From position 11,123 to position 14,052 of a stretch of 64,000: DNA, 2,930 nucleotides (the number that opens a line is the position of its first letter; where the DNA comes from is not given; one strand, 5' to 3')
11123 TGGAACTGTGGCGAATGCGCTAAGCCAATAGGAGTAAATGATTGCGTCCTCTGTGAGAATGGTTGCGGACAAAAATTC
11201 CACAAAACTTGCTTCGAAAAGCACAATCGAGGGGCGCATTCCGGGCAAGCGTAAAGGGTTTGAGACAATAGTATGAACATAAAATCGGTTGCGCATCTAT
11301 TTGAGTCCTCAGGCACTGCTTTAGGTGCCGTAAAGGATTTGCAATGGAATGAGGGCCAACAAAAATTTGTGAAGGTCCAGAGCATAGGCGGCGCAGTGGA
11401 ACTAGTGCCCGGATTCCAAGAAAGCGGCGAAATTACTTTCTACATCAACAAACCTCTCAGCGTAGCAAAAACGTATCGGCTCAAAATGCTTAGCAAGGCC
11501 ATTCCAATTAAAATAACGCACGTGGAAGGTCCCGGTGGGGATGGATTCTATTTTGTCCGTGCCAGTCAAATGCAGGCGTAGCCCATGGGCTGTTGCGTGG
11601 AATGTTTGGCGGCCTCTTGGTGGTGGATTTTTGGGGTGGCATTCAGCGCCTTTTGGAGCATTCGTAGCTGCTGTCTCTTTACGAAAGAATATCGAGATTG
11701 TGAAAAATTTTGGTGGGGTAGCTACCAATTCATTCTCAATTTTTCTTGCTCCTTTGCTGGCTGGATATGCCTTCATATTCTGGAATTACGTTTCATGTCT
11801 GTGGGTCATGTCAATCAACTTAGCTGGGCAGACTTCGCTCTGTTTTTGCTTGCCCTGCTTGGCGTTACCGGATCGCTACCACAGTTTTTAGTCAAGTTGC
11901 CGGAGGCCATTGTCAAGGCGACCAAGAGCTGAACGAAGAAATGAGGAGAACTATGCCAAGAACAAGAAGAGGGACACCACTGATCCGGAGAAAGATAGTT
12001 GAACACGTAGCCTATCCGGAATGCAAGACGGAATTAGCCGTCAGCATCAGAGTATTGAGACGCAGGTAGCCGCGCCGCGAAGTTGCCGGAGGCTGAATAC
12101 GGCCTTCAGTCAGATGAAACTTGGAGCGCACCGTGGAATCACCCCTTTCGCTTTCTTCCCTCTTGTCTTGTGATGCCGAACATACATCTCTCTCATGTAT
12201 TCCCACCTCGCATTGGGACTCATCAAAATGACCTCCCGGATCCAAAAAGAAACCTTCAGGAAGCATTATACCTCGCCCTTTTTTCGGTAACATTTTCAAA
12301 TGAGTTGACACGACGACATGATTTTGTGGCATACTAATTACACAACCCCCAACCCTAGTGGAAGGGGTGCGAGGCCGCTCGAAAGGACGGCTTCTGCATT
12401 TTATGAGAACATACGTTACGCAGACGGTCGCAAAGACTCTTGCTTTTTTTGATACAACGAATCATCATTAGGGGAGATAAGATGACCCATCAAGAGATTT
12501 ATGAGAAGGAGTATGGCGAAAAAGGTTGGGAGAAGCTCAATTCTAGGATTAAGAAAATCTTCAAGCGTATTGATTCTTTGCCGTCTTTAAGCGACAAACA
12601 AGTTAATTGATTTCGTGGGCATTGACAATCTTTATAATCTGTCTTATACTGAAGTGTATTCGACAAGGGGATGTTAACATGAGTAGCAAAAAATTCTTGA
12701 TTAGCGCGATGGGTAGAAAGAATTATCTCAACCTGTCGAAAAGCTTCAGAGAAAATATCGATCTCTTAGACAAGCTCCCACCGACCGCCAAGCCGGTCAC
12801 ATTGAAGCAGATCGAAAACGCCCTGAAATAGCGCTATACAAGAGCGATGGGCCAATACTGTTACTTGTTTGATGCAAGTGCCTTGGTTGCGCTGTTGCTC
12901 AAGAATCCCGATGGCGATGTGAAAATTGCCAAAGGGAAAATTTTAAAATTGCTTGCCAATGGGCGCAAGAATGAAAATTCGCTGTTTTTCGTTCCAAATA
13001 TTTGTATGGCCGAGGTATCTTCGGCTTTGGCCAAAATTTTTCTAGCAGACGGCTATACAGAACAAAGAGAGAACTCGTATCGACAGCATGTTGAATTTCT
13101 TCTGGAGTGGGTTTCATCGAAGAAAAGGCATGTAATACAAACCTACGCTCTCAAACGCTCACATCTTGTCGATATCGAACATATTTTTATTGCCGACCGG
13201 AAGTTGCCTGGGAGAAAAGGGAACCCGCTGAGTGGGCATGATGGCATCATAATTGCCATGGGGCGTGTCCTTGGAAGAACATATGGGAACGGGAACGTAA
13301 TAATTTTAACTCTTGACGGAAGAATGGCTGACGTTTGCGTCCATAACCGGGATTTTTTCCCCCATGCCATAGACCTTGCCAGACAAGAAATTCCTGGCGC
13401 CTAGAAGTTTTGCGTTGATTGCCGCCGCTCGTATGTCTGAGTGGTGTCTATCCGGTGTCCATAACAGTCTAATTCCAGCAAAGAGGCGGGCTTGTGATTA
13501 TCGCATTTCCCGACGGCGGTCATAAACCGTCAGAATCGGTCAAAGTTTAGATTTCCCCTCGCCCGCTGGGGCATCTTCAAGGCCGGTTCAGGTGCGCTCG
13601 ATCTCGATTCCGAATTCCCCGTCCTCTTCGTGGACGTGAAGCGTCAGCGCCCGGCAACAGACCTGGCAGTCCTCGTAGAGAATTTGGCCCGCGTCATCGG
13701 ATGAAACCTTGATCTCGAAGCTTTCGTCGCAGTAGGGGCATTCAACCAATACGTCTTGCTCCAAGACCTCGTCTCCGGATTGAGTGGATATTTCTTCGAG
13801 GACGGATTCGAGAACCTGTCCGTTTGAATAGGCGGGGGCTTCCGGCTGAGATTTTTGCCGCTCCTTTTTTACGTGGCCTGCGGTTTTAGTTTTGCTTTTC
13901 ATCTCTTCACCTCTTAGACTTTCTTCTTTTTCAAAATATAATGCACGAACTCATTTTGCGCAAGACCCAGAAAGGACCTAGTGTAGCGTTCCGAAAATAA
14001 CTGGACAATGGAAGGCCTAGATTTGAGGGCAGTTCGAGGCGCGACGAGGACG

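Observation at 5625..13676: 7.8-kb accessory island bounded by 235-bp perfect direct repeats that duplicate the 3' end of a CPXCG zinc-ribbon gene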

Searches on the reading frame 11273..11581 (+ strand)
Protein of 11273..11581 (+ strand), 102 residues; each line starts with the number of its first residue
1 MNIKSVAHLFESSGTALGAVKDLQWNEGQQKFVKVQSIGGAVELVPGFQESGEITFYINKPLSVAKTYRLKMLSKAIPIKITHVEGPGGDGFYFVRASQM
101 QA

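Call 8: search_protein_families(library=pfam, proteins=[window:11273-11581:+], max_evalue=0.1)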
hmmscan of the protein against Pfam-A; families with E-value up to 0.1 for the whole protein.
window:11273-11581:+ (102 aa): 0 families

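Call 16: search_protein_families(library=phrogs, proteins=[window:11273-11581:+], max_evalue=0.01)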
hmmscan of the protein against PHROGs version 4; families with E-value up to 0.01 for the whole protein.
window:11273-11581:+ (102 aa): 0 families

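Call 17: search_protein_families(library=padloc, proteins=[window:11273-11581:+], max_evalue=0.01)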
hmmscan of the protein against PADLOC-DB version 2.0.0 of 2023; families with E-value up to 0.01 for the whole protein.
window:11273-11581:+ (102 aa): 0 families

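Call 91: find_encoding_contigs(protein=window:11273-11581:+, flank=10000, max_places=10)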
Protein window:11273-11581:+ (102 aa): 11 contigs read that carry it; 8 places shown.
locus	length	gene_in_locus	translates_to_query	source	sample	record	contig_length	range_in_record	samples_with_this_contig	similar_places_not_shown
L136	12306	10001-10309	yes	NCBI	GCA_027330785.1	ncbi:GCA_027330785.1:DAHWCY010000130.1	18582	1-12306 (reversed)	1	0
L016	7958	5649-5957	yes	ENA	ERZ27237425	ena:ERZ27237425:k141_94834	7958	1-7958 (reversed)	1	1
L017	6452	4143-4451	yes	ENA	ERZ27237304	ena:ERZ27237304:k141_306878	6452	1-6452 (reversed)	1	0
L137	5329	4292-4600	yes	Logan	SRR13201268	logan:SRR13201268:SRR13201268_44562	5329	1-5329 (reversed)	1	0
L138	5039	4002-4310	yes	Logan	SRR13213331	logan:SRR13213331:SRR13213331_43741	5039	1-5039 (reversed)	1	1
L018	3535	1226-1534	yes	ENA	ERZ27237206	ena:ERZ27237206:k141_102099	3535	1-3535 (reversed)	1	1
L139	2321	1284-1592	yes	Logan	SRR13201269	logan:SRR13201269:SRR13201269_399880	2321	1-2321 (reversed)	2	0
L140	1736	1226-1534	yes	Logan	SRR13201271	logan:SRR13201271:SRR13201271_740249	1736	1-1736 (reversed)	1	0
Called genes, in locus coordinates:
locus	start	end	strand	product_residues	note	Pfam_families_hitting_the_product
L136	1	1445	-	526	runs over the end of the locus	PF01590:GAF, PF13185:GAF_2, PF13492:GAF_3, PF00512:HisKA, PF02518:HATPase_c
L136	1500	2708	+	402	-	PF00654:Voltage_CLC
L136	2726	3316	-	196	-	PF00255:GSHPx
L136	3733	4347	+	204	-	PF01936:NYN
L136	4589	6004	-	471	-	-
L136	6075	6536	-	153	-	-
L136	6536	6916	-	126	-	-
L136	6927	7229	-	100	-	-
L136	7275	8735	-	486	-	PF01580:FtsK_SpoIIIE, PF20703:nSTAND1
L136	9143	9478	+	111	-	-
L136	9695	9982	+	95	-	-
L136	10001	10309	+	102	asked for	-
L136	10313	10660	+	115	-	-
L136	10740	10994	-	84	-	-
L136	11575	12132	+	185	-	-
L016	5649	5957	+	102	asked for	-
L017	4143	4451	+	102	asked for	-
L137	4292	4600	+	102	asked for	-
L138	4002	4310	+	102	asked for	-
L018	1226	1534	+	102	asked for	-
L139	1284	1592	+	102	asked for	-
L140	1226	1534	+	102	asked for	-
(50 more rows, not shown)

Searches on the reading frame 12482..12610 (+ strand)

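Call 9: search_protein_families(library=pfam, proteins=[window:12482-12610:+], max_evalue=0.1)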
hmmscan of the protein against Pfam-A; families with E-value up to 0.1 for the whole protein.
window:12482-12610:+ (42 aa): 1 family
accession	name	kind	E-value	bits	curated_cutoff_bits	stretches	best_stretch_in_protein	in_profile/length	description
PF09827.14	CRISPR_Cas2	-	0.063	13.9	23.8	1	6-40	33-70/74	CRISPR associated protein Cas2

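Call 63: search_protein_families(library=ncbifam, proteins=[window:12482-12610:+], max_evalue=0.01)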
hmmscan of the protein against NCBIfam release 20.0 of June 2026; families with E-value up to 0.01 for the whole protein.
window:12482-12610:+ (42 aa): 0 families

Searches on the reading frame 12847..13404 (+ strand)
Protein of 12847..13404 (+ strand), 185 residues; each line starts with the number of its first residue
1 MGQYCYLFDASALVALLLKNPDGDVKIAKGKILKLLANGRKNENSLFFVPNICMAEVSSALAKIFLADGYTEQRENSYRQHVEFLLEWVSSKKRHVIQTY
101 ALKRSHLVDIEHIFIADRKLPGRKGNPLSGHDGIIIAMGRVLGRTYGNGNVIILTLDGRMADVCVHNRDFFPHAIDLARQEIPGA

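Call 8: search_protein_families(library=pfam, proteins=[window:12847-13404:+], max_evalue=0.1)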
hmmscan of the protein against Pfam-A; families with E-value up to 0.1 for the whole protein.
window:12847-13404:+ (185 aa): 1 family
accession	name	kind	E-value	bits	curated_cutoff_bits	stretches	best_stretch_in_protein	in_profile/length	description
PF01850.27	PIN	-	0.023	15.7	23.6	1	6-107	1-88/120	PIN domain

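Call 14: find_encoding_contigs(protein=window:12847-13404:+, flank=10000, max_places=10)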
Protein window:12847-13404:+ (185 aa): 6 contigs read that carry it; 5 places shown.
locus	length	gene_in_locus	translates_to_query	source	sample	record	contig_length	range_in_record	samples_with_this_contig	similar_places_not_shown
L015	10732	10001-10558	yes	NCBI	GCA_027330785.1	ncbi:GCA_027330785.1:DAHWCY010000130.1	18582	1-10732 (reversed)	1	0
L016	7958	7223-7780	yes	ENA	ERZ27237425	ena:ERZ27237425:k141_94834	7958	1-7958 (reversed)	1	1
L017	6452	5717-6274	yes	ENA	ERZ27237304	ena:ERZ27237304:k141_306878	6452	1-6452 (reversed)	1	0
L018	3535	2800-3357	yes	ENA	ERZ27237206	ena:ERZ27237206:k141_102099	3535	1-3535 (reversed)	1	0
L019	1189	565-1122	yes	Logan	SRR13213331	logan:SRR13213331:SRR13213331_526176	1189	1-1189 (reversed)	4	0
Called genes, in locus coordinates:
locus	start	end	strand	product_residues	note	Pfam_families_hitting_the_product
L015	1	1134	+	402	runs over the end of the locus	PF00654:Voltage_CLC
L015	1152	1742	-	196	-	PF00255:GSHPx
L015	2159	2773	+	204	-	PF01936:NYN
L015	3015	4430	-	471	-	-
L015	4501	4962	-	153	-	-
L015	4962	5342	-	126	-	-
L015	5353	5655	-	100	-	-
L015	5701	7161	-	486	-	PF01580:FtsK_SpoIIIE, PF20703:nSTAND1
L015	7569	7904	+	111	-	-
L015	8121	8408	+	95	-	-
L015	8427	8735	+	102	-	-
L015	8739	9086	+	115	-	-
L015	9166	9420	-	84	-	-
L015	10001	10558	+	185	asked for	-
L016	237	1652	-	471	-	-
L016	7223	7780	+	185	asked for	-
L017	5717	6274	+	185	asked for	-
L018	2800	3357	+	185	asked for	-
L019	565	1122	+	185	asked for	-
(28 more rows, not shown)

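Call 16: search_protein_families(library=phrogs, proteins=[window:12847-13404:+], max_evalue=0.01)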
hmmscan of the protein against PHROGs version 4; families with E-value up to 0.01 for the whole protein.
window:12847-13404:+ (185 aa): 0 families

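Call 17: search_protein_families(library=padloc, proteins=[window:12847-13404:+], max_evalue=0.01)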
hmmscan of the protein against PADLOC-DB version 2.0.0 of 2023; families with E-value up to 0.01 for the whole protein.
window:12847-13404:+ (185 aa): 0 families

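Call 54: search_solved_structures(query=window:12847-13404:+, max_evalue=1)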
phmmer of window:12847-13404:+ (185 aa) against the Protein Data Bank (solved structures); distinct sequences matched with E-value up to 1: 0.

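Call 63: search_protein_families(library=ncbifam, proteins=[window:12847-13404:+], max_evalue=0.01)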
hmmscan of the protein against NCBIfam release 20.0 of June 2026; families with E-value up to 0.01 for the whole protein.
window:12847-13404:+ (185 aa): 0 families

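Call 79: predict_structure(protein=window:12847-13404:+)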
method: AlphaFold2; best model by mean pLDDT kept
length: 185 residues; sequences in the alignment: 1
mean_pLDDT: 41.9   pTM: 0.30
mean pLDDT of the five models: 41.9, 41.4, 34.5, 32.7, 29.2
residues with pLDDT >= 90: 0; 70-90: 0; 50-70: 19; < 50: 166
segments of 3 or more residues with pLDDT < 50: 1-70, 72-109, 114-118, 131-133, 141-151, 153-185
pLDDT, mean of each block of 10 residues (from residue 1): 29 41 45 44 35 40 40 49 46 32 39 48 51 51 43 42 40 44 34
secondary structure, 60 per line:
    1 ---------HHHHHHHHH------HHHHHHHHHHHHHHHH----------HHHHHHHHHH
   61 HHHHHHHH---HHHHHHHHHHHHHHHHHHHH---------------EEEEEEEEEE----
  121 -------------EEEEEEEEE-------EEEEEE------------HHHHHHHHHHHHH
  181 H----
elements in order: H10-18 H25-40 H51-68 H72-91 E107-116 E134-142 E150-155 H168-181

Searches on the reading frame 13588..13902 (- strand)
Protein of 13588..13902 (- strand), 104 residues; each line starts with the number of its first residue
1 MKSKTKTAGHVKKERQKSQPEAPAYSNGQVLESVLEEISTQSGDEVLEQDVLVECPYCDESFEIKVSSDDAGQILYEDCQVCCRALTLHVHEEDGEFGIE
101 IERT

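Call 9: search_protein_families(library=pfam, proteins=[window:13588-13902:-], max_evalue=0.1)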
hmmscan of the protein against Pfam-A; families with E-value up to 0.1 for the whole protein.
window:13588-13902:- (104 aa): 5 families
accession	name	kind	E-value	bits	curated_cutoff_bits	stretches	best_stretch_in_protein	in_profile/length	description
PF14255.11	Cys_rich_CPXG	-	2.5e-13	50.1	25.2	1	53-99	1-47/52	Cysteine-rich CPXCG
PF24110.1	DUF7385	-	0.019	15.1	28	1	42-76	16-50/72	Family of unknown function (DUF7385)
PF23604.1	Ig_TRAPPC10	-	0.04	14.4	27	1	14-66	61-113/117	TRAPPC10-like, immunoglobulin-like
PF05129.18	Zn_ribbon_Elf1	-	0.061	13.9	29.8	1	53-92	23-62/79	Transcription elongation factor Elf1 like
PF13913.12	zf-C2HC_2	-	0.092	12.9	27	1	52-64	2-14/25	zinc-finger of a C2HC-type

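Call 10: find_encoding_contigs(protein=window:13588-13902:-, flank=10000, max_places=10)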
Protein window:13588-13902:- (104 aa): 8 contigs read that carry it; 4 places shown.
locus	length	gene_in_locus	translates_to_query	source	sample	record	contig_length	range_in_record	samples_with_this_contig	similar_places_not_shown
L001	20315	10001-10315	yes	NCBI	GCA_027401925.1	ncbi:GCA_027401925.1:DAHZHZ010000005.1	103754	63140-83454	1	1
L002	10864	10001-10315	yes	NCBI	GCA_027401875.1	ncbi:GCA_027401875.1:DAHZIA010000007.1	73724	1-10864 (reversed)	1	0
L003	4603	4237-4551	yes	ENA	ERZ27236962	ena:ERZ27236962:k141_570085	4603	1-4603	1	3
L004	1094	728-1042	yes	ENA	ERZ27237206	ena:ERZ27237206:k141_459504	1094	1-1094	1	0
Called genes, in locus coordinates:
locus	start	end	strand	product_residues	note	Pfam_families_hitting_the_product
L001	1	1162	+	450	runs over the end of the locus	PF13525:YfiO (faint), PF13428:TPR_14 (faint), PF13432:TPR_16 (faint), PF14559:TPR_19 (faint), PF07719:TPR_2 (faint), PF13174:TPR_6 (faint), PF13176:TPR_7 (faint), PF13424:TPR_12 (faint), +1 more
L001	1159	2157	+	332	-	-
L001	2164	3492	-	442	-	PF00171:Aldedh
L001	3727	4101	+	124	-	PF00072:Response_reg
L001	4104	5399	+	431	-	PF00890:FAD_binding_2, PF01266:DAO, PF01494:FAD_binding_3, PF01946:Thi4, PF03486:HI0933_like (weak), PF07992:Pyr_redox_2 (weak), PF12831:FAD_oxidored, PF26311:ETF-QO_FixC_C, +6 more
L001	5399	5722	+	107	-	PF05187:Fer4_ETF_QO, PF13237:Fer4_10 (weak), PF12797:Fer4_2 (faint), PF12838:Fer4_7 (weak), PF13187:Fer4_9 (weak)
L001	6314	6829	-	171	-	PF16473:Rv2179c-like (faint), PF00929:RNase_T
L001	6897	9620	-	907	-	PF00330:Aconitase, PF00694:Aconitase_C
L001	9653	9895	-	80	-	-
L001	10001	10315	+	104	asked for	PF14255:Zn_ribbon_21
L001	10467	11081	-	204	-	PF01936:NYN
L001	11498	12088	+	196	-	PF00255:GSHPx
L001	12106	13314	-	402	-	PF00654:Voltage_CLC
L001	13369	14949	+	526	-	PF01590:GAF, PF13185:GAF_2, PF13492:GAF_3, PF00512:HisKA, PF02518:HATPase_c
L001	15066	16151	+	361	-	PF03702:AnmK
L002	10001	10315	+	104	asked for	PF14255:Zn_ribbon_21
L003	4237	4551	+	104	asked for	PF14255:Zn_ribbon_21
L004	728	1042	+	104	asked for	PF14255:Zn_ribbon_21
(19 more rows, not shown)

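Call 63: search_protein_families(library=ncbifam, proteins=[window:13588-13902:-], max_evalue=0.01)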
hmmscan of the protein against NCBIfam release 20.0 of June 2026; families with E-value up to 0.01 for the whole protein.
window:13588-13902:- (104 aa): 0 families
